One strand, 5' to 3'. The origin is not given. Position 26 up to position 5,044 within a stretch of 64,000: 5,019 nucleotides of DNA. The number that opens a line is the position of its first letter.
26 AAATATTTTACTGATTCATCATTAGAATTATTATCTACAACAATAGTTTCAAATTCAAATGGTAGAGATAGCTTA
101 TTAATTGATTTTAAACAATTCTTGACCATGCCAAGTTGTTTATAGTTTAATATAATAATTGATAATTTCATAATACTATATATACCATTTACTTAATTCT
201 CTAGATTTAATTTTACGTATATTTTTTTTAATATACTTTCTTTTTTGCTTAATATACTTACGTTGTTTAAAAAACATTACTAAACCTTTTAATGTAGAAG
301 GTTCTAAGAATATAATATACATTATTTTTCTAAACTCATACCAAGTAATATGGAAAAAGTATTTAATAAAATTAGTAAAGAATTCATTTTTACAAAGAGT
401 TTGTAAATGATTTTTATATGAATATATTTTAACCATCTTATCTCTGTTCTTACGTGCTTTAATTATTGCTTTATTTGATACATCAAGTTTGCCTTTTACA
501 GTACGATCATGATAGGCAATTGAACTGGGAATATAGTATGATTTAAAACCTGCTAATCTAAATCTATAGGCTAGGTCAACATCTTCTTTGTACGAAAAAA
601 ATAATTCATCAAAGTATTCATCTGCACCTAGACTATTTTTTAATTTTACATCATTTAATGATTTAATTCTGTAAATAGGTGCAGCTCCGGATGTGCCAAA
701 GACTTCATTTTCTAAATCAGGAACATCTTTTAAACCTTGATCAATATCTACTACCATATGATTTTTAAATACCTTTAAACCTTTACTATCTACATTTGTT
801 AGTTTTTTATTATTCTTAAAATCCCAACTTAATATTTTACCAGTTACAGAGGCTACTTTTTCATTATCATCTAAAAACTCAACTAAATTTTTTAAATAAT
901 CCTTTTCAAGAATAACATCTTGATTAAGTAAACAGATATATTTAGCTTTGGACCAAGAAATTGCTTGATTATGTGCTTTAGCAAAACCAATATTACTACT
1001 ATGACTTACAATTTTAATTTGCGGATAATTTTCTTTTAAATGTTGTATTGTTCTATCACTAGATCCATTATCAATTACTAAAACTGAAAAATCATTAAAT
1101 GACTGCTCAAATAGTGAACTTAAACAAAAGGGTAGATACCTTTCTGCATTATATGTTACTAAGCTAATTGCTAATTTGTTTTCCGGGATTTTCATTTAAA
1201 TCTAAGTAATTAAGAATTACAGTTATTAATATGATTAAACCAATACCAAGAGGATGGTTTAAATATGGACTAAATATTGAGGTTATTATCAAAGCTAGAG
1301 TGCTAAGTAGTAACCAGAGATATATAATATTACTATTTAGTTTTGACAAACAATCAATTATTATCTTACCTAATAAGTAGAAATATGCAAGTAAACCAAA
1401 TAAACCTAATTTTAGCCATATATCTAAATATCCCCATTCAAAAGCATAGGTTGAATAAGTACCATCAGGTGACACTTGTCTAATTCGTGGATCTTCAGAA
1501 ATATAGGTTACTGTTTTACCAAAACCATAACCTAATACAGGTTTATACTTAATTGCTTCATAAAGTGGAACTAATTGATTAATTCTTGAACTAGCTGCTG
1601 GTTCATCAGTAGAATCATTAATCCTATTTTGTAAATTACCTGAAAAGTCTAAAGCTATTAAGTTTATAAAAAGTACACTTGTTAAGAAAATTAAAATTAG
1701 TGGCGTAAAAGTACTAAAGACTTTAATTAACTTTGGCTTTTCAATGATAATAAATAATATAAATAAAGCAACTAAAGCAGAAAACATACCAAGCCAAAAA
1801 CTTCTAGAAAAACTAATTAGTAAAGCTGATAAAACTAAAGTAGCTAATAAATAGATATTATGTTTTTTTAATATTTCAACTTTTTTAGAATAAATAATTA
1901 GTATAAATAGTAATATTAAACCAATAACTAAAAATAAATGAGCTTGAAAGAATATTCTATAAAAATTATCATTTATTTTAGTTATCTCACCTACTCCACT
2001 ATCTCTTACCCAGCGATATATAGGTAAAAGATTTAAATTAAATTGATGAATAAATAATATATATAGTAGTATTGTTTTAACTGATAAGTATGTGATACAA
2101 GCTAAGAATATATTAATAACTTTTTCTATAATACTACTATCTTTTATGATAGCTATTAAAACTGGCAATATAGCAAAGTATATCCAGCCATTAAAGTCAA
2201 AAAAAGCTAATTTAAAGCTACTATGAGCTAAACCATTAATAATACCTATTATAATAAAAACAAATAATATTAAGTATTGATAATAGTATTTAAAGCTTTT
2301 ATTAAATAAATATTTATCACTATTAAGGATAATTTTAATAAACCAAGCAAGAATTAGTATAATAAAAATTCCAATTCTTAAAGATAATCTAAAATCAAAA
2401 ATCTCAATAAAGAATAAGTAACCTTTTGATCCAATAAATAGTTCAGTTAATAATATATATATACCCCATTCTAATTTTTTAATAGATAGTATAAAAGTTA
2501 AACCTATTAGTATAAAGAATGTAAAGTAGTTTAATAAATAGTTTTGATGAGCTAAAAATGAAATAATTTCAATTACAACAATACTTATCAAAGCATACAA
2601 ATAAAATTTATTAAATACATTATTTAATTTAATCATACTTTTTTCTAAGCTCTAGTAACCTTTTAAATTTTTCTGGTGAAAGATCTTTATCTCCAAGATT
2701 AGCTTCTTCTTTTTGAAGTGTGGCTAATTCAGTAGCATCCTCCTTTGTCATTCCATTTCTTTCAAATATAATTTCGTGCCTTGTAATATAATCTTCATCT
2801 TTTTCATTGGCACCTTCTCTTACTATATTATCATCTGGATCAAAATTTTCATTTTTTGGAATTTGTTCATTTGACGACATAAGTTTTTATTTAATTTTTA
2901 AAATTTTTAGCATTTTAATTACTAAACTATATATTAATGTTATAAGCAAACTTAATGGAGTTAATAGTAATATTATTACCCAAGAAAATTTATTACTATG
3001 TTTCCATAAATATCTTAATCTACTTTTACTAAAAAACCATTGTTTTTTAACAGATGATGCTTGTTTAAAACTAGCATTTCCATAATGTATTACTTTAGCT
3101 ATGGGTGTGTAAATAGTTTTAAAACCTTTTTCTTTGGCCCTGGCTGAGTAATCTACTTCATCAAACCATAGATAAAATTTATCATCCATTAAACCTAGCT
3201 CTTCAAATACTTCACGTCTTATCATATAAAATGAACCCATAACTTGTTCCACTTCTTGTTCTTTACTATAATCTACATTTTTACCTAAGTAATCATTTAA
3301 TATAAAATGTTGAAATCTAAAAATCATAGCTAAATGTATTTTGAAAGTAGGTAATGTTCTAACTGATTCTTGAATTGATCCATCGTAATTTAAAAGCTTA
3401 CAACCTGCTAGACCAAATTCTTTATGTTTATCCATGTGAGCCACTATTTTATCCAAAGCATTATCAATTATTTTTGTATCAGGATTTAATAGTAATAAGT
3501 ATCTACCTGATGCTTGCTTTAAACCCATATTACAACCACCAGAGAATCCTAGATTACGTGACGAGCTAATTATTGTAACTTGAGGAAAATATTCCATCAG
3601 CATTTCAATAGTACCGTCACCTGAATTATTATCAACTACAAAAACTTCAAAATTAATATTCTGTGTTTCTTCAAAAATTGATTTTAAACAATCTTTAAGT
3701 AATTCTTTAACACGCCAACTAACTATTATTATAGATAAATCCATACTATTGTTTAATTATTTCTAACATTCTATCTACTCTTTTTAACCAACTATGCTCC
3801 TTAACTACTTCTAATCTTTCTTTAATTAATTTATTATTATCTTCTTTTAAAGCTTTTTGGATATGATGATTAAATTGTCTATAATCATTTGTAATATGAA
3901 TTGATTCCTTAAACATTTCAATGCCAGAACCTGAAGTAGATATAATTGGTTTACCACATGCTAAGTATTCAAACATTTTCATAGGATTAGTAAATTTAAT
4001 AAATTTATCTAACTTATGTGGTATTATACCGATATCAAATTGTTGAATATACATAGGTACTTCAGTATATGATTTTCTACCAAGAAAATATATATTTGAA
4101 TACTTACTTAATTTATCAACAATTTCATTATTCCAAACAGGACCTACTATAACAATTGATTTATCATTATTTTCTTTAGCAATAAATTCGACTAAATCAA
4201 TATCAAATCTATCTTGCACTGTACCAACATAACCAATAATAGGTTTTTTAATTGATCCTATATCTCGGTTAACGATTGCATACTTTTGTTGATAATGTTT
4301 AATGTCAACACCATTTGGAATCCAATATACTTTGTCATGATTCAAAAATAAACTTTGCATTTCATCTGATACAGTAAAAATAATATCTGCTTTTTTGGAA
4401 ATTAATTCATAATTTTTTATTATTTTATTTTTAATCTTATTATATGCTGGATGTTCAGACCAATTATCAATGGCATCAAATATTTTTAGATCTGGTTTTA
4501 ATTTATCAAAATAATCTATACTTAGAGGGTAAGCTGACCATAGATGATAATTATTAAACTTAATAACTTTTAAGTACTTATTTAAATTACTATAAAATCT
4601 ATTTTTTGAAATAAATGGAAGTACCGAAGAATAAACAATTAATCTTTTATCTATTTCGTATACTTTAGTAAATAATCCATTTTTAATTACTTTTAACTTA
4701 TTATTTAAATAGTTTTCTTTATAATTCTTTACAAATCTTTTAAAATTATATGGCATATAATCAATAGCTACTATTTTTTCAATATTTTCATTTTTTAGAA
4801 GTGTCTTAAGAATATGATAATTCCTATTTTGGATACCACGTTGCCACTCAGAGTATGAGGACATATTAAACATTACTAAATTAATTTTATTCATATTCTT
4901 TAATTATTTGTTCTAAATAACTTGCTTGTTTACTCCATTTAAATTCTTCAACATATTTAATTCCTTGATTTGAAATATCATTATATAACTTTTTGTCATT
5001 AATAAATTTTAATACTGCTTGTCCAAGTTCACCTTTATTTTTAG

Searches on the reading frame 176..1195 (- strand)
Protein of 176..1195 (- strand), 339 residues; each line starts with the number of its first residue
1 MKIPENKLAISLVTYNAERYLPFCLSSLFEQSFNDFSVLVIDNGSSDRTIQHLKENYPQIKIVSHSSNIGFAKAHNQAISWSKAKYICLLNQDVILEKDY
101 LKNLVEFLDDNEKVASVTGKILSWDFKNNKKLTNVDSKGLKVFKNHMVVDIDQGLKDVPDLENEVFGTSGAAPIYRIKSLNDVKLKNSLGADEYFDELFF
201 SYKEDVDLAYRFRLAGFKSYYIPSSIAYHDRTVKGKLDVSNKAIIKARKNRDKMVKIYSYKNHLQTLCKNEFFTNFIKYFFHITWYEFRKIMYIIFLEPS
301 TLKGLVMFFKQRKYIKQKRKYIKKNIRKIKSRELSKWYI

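Call 58: search_protein_families(library=pfam, proteins=[window:176-1195:-], max_evalue=0.000001)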
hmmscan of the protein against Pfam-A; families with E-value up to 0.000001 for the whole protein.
window:176-1195:- (339 aa): 3 families
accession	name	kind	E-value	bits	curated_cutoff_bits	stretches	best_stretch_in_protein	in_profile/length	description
PF00535.33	Glycos_transf_2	-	2.8e-25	89.6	23.3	1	12-131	4-127/168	Glycosyl transferase family 2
PF13641.12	Glyco_tranf_2_3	-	6.6e-13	49.6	27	1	8-232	3-214/230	Glycosyltransferase like family 2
PF13632.12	Glyco_trans_2_3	-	3.6e-07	30.7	27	0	86-233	1-126/198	Glycosyl transferase family group 2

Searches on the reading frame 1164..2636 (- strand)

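Call 58: search_protein_families(library=pfam, proteins=[window:1164-2636:-], max_evalue=0.000001)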
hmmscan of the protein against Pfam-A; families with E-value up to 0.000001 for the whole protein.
window:1164-2636:- (490 aa): 1 family
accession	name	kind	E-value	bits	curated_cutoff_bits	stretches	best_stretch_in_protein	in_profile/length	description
PF04932.20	Wzy_C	-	1.6e-14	54.4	31.7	1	265-419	3-149/149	O-Antigen ligase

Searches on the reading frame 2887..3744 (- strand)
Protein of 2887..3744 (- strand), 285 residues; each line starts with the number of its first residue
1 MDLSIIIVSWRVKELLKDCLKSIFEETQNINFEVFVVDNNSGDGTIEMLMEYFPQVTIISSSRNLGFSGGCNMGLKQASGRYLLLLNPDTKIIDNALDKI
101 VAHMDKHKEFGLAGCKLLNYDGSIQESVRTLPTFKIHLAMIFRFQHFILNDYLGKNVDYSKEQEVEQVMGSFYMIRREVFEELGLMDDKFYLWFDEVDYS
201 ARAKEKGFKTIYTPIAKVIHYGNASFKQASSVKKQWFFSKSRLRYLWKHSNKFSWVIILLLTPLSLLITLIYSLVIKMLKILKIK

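Call 58: search_protein_families(library=pfam, proteins=[window:2887-3744:-], max_evalue=0.000001)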
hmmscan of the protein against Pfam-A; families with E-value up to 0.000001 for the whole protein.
window:2887-3744:- (285 aa): 3 families
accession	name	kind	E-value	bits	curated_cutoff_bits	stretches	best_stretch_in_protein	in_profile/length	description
PF00535.33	Glycos_transf_2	-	8.2e-24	84.9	23.3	1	4-183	1-167/168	Glycosyl transferase family 2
PF13641.12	Glyco_tranf_2_3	-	1.4e-16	61.7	27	1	3-237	3-228/230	Glycosyltransferase like family 2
PF13632.12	Glyco_trans_2_3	-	5.7e-07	30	27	0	83-276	2-182/198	Glycosyl transferase family group 2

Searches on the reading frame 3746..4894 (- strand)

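Call 58: search_protein_families(library=pfam, proteins=[window:3746-4894:-], max_evalue=0.000001)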
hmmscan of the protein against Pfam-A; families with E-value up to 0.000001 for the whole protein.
window:3746-4894:- (382 aa): 3 families
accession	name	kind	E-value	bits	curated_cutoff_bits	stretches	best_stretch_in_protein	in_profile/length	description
PF13524.12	Glyco_trans_1_2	-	1.5e-11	44.9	25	1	234-378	5-144/144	Glycosyl transferase-like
PF13692.12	Glyco_trans_1_4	-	4.2e-10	40.5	27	1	218-349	2-140/142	Glycosyl transferases group 1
PF00534.26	Glycos_transf_1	-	1.1e-07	31.9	26.4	1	216-352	14-159/172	Glycosyl transferases group 1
